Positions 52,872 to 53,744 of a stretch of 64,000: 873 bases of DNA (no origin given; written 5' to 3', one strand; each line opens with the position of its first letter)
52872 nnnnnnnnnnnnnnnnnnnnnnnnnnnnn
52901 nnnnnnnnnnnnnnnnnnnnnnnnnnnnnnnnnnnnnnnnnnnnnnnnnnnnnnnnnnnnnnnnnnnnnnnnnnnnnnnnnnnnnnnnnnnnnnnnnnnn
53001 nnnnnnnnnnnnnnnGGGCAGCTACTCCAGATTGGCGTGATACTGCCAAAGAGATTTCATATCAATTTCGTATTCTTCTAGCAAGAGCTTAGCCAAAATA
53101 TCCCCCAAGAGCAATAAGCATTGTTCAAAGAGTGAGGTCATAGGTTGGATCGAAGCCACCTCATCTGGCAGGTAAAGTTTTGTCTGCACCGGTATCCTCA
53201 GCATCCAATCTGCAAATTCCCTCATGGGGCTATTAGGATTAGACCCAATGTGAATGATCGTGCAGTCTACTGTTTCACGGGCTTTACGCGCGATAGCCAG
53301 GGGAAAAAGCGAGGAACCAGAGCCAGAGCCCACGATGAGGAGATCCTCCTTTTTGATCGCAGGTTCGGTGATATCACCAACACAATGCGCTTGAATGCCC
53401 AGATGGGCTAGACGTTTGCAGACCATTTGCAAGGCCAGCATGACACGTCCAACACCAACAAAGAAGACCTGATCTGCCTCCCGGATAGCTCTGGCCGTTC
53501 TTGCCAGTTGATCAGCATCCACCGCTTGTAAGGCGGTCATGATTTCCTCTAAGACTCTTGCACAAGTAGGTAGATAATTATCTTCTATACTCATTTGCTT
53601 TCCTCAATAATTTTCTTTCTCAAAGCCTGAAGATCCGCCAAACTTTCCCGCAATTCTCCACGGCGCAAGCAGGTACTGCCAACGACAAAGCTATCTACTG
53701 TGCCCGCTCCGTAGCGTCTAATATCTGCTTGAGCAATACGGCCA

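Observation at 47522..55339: Regulator-less eight-gene sugar operon with an unusual enzyme set (candidate uncharacterised rare-sugar pathway)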

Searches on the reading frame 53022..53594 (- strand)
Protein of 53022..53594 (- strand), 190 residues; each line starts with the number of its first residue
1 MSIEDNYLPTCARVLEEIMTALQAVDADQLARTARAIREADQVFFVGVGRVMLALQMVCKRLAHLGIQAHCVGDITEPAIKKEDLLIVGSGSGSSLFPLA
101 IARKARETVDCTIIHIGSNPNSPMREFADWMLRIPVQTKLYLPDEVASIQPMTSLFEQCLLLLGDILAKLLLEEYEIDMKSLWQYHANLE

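Call 4: search_protein_families(library=pfam, proteins=[window:53022-53594:-])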
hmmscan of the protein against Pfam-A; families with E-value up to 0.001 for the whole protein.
window:53022-53594:- (190 aa): 2 families
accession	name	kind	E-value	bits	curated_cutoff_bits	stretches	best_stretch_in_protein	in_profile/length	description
PF01380.27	SIS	-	1.4e-05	25.4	25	1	37-149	2-115/131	SIS domain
PF13580.11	SIS_2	-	0.0005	20.6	27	0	79-116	100-136/138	SIS domain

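Call 5: search_protein_families(library=ncbifam, proteins=[window:53022-53594:-])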
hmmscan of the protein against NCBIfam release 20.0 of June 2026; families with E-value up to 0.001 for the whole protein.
window:53022-53594:- (190 aa): 8 families
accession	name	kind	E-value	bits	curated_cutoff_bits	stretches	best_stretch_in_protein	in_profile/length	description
TIGR03127.2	RuMP_HxlB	equivalog_domain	1.2e-47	162.1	160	1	12-190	2-178/178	6-phospho-3-hexuloisomerase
NF041755.1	RuMP_HxlAB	equivalog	1.1e-29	103.6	500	1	10-190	216-391/391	bifunctional 3-hexulose-6-phosphate synthase/6-phospho-3-hexuloisomerase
NF040776.2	AlsR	equivalog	2.8e-06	26.5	400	1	16-140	105-233/279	transcriptional repressor AlsR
TIGR00393.1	kpsF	subfamily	5.2e-05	23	203.7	1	79-179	44-137/268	KpsF/GutQ family sugar-phosphate isomerase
NF008458.0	PRK11337.1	equivalog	0.00015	20.9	378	1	15-142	116-247/293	MurR/RpiR family transcriptional regulator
NF012026.0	PRK15482.1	equivalog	0.00061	19.4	408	1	23-132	118-231/285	HTH-type transcriptional regulator MurR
NF003915.0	PRK05441.1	subfamily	0.00074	18.6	168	0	71-135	120-183/300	N-acetylmuramic acid 6-phosphate etherase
NF008590.0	PRK11557.1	equivalog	0.00094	18.7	355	0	19-121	111-218/282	MurR/RpiR family transcriptional regulator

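Call 28: search_solved_structures(query=window:53022-53594:-, max_evalue=0.001)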
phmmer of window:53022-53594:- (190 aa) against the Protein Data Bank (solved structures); distinct sequences matched with E-value up to 0.001: 5.
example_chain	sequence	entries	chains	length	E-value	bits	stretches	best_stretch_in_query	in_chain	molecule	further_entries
1m3s_A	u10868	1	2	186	3.2e-26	95.4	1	12-190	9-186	Hypothetical protein yckf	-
1viv_A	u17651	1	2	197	3.5e-26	95.3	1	12-190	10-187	Hypothetical protein yckF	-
1jeo_A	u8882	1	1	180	2.8e-15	59.8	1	37-187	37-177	HYPOTHETICAL PROTEIN MJ1247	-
1vim_A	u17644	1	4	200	2.6e-14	56.6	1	14-190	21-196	Hypothetical protein AF1796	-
9lj9_B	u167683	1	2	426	1e-12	51.4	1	5-190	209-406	3-hexulose-6-phosphate synthase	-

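Call 89: find_homologous_proteins(query=window:53022-53594:-, max_evalue=1e-10)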
Query window:53022-53594:- (190 aa): 2988 proteins with E <= 1e-10 among 3339 candidates; the best 120 are listed.
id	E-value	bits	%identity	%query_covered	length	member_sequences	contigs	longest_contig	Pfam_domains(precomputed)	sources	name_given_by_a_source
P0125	1.2e-111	388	92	100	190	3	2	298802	PF01380.28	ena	-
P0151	8.3e-107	373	88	100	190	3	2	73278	-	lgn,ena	-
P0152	8.3e-82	291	70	100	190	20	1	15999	-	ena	-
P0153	8.4e-81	288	69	98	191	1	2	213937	-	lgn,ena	-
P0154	1.1e-80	288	68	100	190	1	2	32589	-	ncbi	-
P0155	1.2e-80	287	69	99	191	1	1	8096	-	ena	-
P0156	1.3e-80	287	68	99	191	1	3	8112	PF01380.28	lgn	-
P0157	1.6e-80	287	70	97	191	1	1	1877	-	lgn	-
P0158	1.8e-80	287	69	99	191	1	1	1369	-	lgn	-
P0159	1.8e-80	287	72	97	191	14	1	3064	-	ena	-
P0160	2.0e-80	287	69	99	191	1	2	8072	-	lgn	-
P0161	2.9e-80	286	66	100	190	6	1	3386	-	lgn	-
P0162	3.5e-80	286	69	100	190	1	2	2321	-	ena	-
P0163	3.8e-80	286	69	100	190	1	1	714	-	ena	-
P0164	4.1e-80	286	69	98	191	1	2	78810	-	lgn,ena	-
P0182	2.1e-79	283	69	100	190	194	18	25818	-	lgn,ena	-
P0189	4.1e-79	282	68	99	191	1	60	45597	-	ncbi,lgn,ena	-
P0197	5.1e-79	282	68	100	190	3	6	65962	-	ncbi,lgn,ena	-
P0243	3.0e-78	280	68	98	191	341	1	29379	-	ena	-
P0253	3.8e-78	279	67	99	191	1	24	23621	-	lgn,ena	-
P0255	3.9e-78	279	69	97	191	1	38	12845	-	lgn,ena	-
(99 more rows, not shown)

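Call 90: find_encoding_contigs(protein=P0189, flank=10000, max_places=4)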
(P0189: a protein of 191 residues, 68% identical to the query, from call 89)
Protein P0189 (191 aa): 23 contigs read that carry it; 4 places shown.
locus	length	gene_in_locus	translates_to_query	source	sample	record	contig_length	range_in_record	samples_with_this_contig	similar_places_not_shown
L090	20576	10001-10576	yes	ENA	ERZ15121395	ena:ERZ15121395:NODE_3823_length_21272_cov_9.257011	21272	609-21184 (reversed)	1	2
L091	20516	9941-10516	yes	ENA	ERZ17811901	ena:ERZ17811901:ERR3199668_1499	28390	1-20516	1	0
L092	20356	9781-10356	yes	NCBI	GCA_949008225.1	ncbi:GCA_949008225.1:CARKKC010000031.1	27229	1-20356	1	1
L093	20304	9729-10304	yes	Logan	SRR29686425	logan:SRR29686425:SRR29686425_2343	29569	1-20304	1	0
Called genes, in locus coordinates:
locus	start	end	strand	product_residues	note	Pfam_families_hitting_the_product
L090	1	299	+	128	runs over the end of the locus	?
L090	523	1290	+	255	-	-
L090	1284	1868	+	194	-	PF02441:Flavoprotein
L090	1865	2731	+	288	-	PF00701:DHDPS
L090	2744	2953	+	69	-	PF10957:Spore_Cse60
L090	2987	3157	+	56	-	PF07561:DUF1540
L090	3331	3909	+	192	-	-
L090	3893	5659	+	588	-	PF01943:Polysacc_synt, PF03023:MurJ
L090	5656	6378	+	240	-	PF01479:S4, PF00849:PseudoU_synth_2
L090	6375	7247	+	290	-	PF00303:Thymidylat_synt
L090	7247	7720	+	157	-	PF00186:DHFR_1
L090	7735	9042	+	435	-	PF02885:Glycos_trans_3N, PF00591:Glycos_transf_3, PF07831:PYNP_C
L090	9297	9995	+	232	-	PF00834:Ribul_P_3_epim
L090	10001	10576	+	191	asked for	-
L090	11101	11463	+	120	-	PF08282:Hydrolase_3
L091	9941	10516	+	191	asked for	-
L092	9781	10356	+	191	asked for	-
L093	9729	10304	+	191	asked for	-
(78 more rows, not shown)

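Call 93: find_encoding_contigs(protein=P0243, flank=8000, max_places=2)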
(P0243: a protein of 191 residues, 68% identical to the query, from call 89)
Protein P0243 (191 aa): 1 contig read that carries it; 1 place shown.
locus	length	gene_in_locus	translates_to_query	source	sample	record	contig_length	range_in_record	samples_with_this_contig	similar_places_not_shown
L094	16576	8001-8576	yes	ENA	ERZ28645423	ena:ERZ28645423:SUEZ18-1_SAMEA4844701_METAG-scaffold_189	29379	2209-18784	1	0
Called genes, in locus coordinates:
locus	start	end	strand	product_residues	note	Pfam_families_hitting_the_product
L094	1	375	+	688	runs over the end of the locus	-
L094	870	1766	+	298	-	PF00248:Aldo_ket_red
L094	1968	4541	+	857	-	PF01326:PPDK_N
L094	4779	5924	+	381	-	PF00480:ROK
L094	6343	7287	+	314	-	PF00294:PfkB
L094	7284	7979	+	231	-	PF00834:Ribul_P_3_epim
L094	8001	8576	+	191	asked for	-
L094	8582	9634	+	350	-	PF14486:DUF4432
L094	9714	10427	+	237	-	PF07385:Lyx_isomer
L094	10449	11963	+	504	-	-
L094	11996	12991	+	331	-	PF02653:BPD_transp_2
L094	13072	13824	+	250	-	-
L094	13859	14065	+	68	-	PF13407:Peripla_BP_4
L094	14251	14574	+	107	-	PF08757:CotH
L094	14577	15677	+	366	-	PF02350:Epimerase_2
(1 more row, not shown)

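Call 94: find_encoding_contigs(protein=P0182, flank=8000, max_places=2)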
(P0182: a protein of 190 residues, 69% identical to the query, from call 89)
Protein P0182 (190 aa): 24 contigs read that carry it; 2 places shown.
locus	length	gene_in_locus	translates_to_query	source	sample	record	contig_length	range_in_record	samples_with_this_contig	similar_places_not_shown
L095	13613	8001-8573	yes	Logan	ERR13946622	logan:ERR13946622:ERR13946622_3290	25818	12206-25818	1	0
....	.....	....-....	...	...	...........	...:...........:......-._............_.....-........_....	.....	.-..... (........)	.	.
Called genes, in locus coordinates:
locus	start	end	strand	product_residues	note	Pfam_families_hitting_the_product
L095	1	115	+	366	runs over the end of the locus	PF00532:Peripla_BP_1, PF13377:Peripla_BP_3 (faint), PF13407:Peripla_BP_4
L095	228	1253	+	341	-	PF02653:BPD_transp_2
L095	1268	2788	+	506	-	PF00005:ABC_tran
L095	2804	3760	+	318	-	PF02653:BPD_transp_2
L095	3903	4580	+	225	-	PF05698:Trigger_C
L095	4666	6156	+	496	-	PF00370:FGGY_N, PF01869:BcrAD_BadFG (faint), PF02782:FGGY_C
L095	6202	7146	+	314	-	PF00294:PfkB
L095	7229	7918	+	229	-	PF00834:Ribul_P_3_epim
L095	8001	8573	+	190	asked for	-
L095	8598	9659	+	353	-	PF14486:DUF4432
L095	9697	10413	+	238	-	PF07385:Lyx_isomer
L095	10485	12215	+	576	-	PF18425:CspB_prodomain, PF00082:Peptidase_S8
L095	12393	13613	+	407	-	?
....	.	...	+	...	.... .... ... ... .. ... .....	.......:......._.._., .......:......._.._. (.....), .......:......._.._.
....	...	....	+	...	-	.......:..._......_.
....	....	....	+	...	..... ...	-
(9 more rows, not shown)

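Call 95: search_protein_families(library=ncbifam, proteins=[L095:4666-6156:+, L095:3903-4580:+, L095:1268-2788:+, L095:228-1253:+], max_evalue=1e-10)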
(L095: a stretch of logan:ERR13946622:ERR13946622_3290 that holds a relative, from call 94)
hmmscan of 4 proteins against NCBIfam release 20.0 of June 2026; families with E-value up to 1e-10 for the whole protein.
L095:4666-6156:+ (496 aa): 11 families
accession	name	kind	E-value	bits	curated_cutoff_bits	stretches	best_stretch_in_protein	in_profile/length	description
TIGR01312.1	XylB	equivalog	2.8e-134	448.3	380.25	1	5-485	1-480/481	xylulokinase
TIGR01314.1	gntK_FGGY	equivalog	3.1e-88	296.5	648.55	1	3-495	1-500/505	gluconokinase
NF011601.0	PRK15027.1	equivalog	1e-73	248.4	912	1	4-491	2-482/484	xylulokinase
NF008187.0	PRK10939.1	equivalog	1.9e-65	221.5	528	1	1-491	3-506/521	autoinducer-2 kinase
TIGR01311.1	glycerol_kin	equivalog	1.7e-54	185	590.35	1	3-458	2-464/496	glycerol kinase GlpK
NF000756.0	PRK00047.1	subfamily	1.6e-52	178.5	498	1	2-451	5-460/502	glycerol kinase GlpK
NF003154.0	PRK04123.1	equivalog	1.1e-41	143.2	428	1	1-485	3-534/554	ribulokinase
TIGR01315.1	5C_CHO_kinase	subfamily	1.1e-37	129.9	408.7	2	4-325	2-347/541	FGGY family pentulose kinase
TIGR02628.1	fuculo_kin_coli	equivalog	9.9e-33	113.8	470.9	1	135-466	135-464/465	L-fuculokinase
TIGR01234.1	L-ribulokinase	equivalog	9.3e-28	97.3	583.25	1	4-486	3-528/536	ribulokinase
TIGR02627.1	rhamnulo_kin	equivalog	9.1e-11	41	527.95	0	40-275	34-267/454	rhamnulokinase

L095:3903-4580:+ (225 aa): 1 family
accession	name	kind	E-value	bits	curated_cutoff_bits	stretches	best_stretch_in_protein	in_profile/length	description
TIGR00115.1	tig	equivalog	1e-11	44.3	180.2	1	75-216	273-409/410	trigger factor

L095:1268-2788:+ (506 aa): 177 families (the best 25 are shown)
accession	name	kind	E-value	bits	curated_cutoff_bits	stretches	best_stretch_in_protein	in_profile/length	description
NF010069.0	PRK13549.1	equivalog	1.8e-120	402.8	699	1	2-488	2-487/513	xylose ABC transporter ATP-binding protein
NF008442.0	PRK11288.1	equivalog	1.6e-119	399.5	689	1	6-488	8-481/504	L-arabinose ABC transporter ATP-binding protein AraG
NF008030.0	PRK10762.1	equivalog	3.9e-113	378.8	745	1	4-489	3-478/501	ribose ABC transporter ATP-binding protein RbsA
TIGR02633.1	xylG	equivalog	2.9e-109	365.8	723.65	1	5-488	1-485/500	D-xylose ABC transporter ATP-binding protein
NF007253.0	PRK09700.1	equivalog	1.8e-107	360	772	1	5-489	5-492/510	D-allose ABC transporter ATP-binding protein AlsA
NF041861.1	YtfR_transport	equivalog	1.8e-103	346.6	850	1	5-481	1-469/492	galactofuranose ABC transporter, ATP-binding protein YtfR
NF040905.2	GguA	equivalog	1.9e-100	336.6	810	1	6-489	2-487/500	multiple monosaccharide ABC transporter ATP-binding protein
NF008215.0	PRK10982.1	equivalog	6e-100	335.2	828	1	3-502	11-499/506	galactose/methyl galactoside ABC transporter ATP-binding protein MglA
NF011967.0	PRK15439.1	equivalog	2.5e-93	313.2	586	1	4-487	10-484/510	autoinducer 2 ABC transporter ATP-binding protein LsrA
NF047930.1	ABC_ATP_B6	equivalog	2.2e-88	297.1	670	1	8-491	5-497/510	putative B6 ABC transporter ATP-binding protein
TIGR04406.1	LPS_export_lptB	equivalog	1.9e-49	168.1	240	2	7-226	3-212/239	LPS export ABC transporter ATP-binding protein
TIGR04521.1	ECF_ATPase_2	equivalog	3.8e-49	167.3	330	2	17-229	17-225/279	energy-coupling factor transporter ATPase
TIGR01188.1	drrA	subfamily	4e-48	164.2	312.45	2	13-227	1-202/302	daunorubicin resistance ABC transporter, ATP-binding protein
NF010068.0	PRK13548.1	equivalog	4.3e-48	163.7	261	2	5-231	5-225/261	heme ABC transporter ATP-binding protein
NF043075.1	MMSYN1_0197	equivalog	4.1e-47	160.8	550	2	6-226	3-210/341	spermidine/putrescine ABC transporter ATP-binding protein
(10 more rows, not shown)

L095:228-1253:+ (341 aa): 9 families
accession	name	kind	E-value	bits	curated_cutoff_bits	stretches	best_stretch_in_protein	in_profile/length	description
NF008441.0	PRK11285.1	equivalog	6.5e-50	170.1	378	1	17-333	13-325/333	L-arabinose ABC transporter permease AraH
NF007067.0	PRK09512.1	equivalog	1.9e-49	168.6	398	1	36-330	22-316/321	ribose ABC transporter permease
NF007014.0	PRK09478.1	equivalog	1e-39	136.8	386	1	27-332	9-329/336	galactose/methyl galactoside ABC transporter permease MglC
NF040906.3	GguB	equivalog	4.7e-39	134.7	450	2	182-337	220-375/375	multiple monosaccharide ABC transporter permease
NF008630.0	PRK11618.1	equivalog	2.4e-33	115.8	363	1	37-330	13-308/331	galactofuranose ABC transporter, permease protein YjfF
NF007252.0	PRK09699.1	equivalog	3.6e-33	115.2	396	1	32-330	24-320/326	D-allose ABC transporter permease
NF011961.0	PRK15432.1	equivalog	4.1e-22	78.9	388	1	31-327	8-300/344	autoinducer 2 ABC transporter permease LsrC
NF041862.1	YtfT_transport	equivalog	1.7e-21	76.7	535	1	58-329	54-322/339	galactofuranose ABC transporter, ATP-binding protein YtfT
NF011612.1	PRK15038.1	equivalog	3.2e-20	72.6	500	1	69-329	41-303/322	autoinducer 2 ABC transporter permease LsrD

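Call 96: find_encoding_contigs(protein=P0153, flank=7000, max_places=1)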
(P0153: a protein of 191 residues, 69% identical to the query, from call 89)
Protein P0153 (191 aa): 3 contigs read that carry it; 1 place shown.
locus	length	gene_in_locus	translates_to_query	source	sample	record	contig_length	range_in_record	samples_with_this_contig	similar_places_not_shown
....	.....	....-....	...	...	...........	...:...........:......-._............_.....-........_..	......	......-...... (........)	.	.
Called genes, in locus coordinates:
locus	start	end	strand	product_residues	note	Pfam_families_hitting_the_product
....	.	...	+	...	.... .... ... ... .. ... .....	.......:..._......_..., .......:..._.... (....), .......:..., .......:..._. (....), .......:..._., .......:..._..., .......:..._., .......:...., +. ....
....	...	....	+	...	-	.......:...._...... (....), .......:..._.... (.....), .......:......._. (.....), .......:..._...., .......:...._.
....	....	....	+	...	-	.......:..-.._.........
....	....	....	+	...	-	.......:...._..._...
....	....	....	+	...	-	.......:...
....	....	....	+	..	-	-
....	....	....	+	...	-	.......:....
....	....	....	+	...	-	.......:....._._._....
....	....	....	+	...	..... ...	-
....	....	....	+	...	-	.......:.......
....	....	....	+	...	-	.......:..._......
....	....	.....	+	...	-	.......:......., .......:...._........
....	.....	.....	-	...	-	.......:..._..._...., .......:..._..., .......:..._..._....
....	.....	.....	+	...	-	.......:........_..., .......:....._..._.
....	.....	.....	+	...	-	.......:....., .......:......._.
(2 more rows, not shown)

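Call 97: find_encoding_contigs(protein=P0255, flank=7000, max_places=1)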
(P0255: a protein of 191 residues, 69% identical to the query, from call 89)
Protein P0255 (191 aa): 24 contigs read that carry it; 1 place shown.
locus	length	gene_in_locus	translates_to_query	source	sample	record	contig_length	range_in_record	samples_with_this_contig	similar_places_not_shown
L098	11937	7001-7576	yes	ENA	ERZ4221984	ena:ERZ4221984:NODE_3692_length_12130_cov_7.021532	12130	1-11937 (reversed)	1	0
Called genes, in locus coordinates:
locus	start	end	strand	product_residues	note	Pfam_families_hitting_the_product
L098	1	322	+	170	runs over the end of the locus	?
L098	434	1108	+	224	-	PF00072:Response_reg, PF00486:Trans_reg_C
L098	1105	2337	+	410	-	PF00512:HisKA, PF02518:HATPase_c, PF14501:HATPase_c_5 (faint)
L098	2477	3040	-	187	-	PF13580:SIS_2 (faint), PF01380:SIS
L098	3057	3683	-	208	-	PF00215:OMPdecase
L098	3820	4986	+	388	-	PF00480:ROK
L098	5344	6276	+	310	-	PF00294:PfkB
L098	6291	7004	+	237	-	PF00834:Ribul_P_3_epim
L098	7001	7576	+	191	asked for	-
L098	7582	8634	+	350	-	PF14486:DUF4432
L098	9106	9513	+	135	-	PF07385:Lyx_isomer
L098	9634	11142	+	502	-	PF02463:SMC_N (faint), PF00005:ABC_tran, PF13304:AAA_21 (faint), PF00005:ABC_tran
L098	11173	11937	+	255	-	?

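Call 98: find_encoding_contigs(protein=P0253, flank=7000, max_places=1)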
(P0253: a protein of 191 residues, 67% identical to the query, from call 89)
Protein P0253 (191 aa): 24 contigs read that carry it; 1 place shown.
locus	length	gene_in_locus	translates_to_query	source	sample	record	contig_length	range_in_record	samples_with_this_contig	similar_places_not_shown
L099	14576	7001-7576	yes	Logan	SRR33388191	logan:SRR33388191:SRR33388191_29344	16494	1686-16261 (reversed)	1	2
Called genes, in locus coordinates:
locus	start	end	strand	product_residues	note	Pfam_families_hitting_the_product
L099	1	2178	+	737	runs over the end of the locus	PF01935:DUF87 (faint), PF10412:TrwB_AAD_bind (faint)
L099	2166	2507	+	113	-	-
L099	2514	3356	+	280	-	PF13814:Replic_Relax (weak)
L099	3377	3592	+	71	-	-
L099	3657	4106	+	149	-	-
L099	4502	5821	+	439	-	PF00239:Resolvase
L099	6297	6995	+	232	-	PF00834:Ribul_P_3_epim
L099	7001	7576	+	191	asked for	-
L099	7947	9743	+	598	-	PF01321:Creatinase_N, PF16189:Creatinase_N_2, PF01321:Creatinase_N (weak), PF00557:Peptidase_M24, PF16188:Peptidase_M24_C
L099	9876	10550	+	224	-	PF03060:NMO (faint), PF04131:NanE, PF00977:His_biosynth (faint)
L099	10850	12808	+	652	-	PF02518:HATPase_c, PF13589:HATPase_c_3, PF00183:HSP90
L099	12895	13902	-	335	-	PF00962:A_deaminase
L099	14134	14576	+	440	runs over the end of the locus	-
